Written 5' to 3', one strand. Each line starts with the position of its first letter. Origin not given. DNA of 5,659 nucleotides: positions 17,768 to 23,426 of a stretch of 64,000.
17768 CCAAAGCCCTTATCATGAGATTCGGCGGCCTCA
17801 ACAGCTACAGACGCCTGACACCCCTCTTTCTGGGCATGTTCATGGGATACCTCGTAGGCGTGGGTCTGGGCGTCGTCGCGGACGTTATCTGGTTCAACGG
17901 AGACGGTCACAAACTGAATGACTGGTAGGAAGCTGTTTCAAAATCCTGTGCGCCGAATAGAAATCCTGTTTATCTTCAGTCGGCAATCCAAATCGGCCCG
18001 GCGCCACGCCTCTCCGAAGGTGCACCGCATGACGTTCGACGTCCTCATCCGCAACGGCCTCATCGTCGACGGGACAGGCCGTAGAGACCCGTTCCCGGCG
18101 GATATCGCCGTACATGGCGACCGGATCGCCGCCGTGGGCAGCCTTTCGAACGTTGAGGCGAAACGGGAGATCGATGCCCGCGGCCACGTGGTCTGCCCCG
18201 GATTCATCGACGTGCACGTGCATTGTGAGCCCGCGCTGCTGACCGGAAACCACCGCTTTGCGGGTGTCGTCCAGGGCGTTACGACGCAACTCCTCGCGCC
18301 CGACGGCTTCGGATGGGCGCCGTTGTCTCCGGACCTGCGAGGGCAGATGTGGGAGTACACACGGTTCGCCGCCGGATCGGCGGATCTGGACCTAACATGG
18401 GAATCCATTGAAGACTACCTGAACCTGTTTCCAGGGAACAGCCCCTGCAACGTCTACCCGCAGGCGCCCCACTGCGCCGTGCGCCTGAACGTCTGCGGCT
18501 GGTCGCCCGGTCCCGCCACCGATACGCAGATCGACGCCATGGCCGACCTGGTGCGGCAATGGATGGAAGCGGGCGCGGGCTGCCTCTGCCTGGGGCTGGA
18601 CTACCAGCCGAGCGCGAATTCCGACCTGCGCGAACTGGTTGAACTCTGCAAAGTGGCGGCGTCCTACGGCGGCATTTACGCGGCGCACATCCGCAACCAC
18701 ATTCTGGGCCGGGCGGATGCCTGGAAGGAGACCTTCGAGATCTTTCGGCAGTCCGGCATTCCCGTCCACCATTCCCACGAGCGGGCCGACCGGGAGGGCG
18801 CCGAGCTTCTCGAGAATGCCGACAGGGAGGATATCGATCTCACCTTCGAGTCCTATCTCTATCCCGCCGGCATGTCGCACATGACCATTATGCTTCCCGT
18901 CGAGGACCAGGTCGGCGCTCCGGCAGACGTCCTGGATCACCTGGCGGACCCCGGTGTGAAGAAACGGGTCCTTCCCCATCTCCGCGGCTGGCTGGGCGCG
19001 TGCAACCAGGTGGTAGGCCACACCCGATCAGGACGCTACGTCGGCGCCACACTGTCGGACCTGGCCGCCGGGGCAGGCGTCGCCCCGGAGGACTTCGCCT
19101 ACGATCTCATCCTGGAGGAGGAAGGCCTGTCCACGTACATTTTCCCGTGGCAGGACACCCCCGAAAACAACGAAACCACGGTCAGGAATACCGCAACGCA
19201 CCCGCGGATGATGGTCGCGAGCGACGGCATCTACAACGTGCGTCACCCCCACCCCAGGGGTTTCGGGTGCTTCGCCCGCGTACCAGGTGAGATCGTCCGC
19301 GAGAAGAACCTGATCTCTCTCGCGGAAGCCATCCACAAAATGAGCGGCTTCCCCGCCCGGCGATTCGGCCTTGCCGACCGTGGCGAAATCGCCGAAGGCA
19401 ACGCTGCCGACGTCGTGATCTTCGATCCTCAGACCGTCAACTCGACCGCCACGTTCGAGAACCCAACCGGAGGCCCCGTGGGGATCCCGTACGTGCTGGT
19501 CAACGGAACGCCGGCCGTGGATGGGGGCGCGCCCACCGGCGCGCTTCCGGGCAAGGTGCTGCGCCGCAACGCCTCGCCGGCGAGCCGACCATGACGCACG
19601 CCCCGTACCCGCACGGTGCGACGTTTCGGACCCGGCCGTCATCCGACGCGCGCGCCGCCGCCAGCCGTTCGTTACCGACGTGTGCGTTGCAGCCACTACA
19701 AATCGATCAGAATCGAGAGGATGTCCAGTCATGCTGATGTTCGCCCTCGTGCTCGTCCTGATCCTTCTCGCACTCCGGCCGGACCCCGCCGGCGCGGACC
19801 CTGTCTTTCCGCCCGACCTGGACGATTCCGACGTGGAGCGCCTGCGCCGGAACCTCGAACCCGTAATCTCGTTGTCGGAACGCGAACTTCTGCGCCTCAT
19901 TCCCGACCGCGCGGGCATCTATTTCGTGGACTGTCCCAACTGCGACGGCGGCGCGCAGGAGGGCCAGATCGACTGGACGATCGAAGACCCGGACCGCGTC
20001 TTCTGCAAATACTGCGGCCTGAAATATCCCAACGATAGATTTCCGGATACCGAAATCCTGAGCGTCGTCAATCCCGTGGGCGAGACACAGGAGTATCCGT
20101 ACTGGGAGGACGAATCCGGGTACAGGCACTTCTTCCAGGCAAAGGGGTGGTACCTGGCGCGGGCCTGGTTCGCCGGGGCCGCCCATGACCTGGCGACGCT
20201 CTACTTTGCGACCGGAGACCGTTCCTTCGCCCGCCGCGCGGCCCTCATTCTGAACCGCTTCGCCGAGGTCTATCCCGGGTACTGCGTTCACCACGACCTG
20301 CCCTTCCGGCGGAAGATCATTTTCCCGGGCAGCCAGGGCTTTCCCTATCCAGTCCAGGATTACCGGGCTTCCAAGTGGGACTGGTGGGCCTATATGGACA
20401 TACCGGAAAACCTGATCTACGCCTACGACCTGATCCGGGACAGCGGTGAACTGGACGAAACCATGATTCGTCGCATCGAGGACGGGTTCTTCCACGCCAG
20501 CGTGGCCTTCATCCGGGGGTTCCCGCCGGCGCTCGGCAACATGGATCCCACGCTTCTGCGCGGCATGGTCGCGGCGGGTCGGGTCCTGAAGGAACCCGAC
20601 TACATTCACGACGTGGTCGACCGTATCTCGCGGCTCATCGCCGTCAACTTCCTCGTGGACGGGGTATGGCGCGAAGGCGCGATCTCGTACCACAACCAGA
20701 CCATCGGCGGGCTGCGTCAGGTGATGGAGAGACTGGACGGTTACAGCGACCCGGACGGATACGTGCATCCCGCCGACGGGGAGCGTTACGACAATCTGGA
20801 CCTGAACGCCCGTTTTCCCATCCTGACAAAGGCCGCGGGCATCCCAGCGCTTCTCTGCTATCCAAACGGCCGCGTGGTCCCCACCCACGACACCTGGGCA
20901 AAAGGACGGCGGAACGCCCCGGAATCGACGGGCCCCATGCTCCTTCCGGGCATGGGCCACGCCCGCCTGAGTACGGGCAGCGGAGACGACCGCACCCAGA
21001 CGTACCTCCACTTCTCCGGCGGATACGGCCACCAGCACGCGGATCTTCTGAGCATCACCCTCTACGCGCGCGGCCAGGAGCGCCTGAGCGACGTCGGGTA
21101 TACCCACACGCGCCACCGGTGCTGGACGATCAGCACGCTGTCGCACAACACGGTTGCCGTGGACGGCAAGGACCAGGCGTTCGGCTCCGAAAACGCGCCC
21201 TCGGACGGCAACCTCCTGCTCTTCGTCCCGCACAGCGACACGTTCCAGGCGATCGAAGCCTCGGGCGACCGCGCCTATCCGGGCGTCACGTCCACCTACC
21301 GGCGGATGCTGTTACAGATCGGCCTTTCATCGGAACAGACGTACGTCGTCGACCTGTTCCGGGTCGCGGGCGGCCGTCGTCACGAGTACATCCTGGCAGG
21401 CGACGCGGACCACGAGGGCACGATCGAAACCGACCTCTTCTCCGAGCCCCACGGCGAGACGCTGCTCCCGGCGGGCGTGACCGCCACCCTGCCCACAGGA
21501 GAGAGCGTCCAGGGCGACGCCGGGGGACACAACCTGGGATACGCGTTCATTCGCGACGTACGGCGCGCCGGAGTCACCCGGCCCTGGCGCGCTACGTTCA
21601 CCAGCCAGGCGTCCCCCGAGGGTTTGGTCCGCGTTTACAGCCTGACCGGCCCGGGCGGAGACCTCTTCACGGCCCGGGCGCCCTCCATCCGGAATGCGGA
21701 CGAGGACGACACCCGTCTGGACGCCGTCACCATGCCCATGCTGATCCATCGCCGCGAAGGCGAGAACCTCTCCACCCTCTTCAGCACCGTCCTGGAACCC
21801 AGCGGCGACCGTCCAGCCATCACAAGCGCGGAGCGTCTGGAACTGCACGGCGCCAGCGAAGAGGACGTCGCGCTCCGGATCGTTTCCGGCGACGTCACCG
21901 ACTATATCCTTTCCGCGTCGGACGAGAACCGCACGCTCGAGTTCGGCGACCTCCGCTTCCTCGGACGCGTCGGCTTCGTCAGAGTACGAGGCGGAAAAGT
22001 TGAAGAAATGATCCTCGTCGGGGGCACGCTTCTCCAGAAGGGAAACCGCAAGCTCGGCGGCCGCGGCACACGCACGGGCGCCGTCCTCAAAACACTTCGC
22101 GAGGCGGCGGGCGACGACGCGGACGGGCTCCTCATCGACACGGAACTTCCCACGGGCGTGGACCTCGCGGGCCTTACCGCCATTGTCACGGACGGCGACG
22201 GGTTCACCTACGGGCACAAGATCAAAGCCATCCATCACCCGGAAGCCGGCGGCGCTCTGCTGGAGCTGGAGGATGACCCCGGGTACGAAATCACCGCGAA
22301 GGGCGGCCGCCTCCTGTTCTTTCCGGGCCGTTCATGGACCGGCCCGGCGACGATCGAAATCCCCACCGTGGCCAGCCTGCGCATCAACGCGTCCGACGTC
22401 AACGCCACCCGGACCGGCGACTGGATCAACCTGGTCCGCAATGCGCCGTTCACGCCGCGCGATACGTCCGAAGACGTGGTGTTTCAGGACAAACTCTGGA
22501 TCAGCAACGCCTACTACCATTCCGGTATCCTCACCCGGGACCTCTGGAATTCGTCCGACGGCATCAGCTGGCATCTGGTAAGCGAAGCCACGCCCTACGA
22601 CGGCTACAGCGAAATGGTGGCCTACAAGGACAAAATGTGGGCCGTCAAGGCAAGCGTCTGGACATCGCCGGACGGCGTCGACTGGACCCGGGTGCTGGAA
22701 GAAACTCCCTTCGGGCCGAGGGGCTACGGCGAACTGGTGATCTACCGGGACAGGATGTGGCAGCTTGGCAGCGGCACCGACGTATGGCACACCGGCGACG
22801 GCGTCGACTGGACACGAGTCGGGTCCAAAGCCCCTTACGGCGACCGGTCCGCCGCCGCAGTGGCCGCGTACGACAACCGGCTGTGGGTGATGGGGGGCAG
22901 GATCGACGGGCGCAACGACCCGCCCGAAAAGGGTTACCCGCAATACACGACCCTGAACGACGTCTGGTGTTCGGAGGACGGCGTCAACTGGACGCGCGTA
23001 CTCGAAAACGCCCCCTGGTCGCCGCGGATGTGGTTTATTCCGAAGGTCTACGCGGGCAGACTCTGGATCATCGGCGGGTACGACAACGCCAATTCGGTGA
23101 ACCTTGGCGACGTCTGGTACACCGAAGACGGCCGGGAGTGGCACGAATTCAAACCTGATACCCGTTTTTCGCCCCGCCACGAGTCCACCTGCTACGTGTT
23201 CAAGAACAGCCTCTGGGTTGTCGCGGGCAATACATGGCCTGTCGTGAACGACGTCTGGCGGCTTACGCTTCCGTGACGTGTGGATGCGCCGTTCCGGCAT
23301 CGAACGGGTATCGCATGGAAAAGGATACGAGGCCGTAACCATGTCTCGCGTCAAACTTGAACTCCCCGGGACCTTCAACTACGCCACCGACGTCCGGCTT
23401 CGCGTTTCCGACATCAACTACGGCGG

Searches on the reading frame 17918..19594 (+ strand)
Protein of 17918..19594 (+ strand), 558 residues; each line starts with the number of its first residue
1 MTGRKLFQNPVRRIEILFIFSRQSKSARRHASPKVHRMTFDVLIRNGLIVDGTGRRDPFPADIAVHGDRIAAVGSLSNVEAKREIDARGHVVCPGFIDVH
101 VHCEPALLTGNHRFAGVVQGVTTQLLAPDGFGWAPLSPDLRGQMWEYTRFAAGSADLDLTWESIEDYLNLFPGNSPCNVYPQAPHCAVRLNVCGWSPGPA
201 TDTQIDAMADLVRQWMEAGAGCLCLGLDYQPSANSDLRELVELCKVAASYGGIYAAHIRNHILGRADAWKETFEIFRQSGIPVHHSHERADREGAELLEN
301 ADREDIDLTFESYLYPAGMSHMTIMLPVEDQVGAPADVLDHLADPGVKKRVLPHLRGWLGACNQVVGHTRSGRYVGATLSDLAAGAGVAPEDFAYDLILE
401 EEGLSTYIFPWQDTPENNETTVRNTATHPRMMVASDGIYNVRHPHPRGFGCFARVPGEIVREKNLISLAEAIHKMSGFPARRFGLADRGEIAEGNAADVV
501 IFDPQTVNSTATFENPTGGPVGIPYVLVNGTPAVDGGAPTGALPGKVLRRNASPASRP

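Call 30: search_protein_families(library=ncbifam, proteins=[window:17918-19594:+])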
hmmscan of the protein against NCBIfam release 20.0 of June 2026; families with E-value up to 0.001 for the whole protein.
window:17918-19594:+ (558 aa): 61 families (the best 25 are shown)
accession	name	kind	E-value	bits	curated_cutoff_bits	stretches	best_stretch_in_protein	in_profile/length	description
NF006560.0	PRK09061.1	subfamily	3.2e-55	187.4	340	3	442-551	399-514/517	amidohydrolase family protein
NF004839.0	PRK06189.1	equivalog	2.4e-17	62.7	631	2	38-104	1-64/451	allantoinase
NF006689.0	PRK09237.1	equivalog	3.8e-17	61.9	371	1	39-123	2-88/383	amidohydrolase/deacetylase family metallohydrolase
TIGR00857.1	pyrC_multi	subfamily_domain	4.2e-17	62.2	279.05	2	61-103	6-48/412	dihydroorotase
TIGR02033.1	D-hydantoinase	equivalog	1e-16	61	393.25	1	42-109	1-69/454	dihydropyrimidinase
NF006839.0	PRK09357.1-4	equivalog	1.3e-16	60.3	576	2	42-103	2-62/422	dihydroorotase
NF009941.0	PRK13404.1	subfamily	1.7e-15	56.7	647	1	38-105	2-65/478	dihydropyrimidinase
NF006559.0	PRK09060.1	equivalog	1.9e-15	56.1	482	1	37-103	2-65/444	dihydroorotase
NF002668.0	PRK02382.1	equivalog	1.5e-14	53.6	452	2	44-103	3-57/436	dihydroorotase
TIGR03178.1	allantoinase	equivalog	2.4e-14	53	357.85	1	41-103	1-60/441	allantoinase AllB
NF005791.0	PRK07627.1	equivalog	4.7e-14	52.1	442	1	42-129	3-95/425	dihydroorotase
TIGR01178.1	ade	equivalog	2e-13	49.6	472.5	1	41-126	1-83/552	adenine deaminase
NF005960.0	PRK08044.1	equivalog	6e-13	48.3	688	1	38-104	1-63/453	allantoinase AllB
NF006845.0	PRK09357.2-6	equivalog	1.1e-12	47.4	728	1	41-103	2-64/428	dihydroorotase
NF006844.0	PRK09357.2-5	equivalog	1.7e-12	47.1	701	2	42-103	4-64/422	dihydroorotase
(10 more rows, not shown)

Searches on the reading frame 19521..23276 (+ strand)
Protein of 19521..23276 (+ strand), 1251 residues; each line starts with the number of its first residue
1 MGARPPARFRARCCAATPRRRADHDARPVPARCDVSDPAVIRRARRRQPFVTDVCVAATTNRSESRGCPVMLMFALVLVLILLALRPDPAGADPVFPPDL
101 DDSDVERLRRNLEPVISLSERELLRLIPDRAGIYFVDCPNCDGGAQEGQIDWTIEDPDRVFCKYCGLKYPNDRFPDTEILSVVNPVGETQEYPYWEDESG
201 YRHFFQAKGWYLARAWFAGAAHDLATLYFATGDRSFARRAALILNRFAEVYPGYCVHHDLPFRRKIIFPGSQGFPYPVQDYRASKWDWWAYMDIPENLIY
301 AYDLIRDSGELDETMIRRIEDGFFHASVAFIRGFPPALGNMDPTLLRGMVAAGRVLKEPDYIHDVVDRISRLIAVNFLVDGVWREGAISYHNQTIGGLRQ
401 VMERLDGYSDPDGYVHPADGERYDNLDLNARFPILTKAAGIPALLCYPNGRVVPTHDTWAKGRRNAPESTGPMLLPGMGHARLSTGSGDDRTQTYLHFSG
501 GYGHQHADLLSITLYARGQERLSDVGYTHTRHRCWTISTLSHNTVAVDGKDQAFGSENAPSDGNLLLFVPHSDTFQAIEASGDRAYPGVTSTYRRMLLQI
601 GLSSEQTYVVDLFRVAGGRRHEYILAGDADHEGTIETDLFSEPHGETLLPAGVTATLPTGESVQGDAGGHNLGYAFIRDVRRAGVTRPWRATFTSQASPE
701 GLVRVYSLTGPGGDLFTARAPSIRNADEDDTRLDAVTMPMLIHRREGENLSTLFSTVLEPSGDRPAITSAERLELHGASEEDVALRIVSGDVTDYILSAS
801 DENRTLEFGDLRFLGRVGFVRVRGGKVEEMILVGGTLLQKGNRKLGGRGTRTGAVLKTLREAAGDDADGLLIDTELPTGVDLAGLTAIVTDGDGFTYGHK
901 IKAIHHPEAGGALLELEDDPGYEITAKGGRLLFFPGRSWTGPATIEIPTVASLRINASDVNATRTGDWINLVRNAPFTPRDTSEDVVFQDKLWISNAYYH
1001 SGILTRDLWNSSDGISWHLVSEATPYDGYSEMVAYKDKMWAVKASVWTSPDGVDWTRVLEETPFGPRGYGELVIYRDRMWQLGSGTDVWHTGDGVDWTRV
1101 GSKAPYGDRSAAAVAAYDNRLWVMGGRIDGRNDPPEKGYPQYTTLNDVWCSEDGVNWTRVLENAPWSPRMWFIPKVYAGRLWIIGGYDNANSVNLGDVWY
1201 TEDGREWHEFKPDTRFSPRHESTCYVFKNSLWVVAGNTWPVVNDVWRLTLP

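Call 30: search_protein_families(library=ncbifam, proteins=[window:19521-23276:+])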
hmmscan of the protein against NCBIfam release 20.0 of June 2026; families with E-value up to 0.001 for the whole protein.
window:19521-23276:+ (1251 aa): 1 family
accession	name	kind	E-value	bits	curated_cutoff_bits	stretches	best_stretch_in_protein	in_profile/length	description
NF042990.1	olalg_lyase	equivalog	2.5e-09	36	1400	1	499-625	404-543/727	oligoalginate lyase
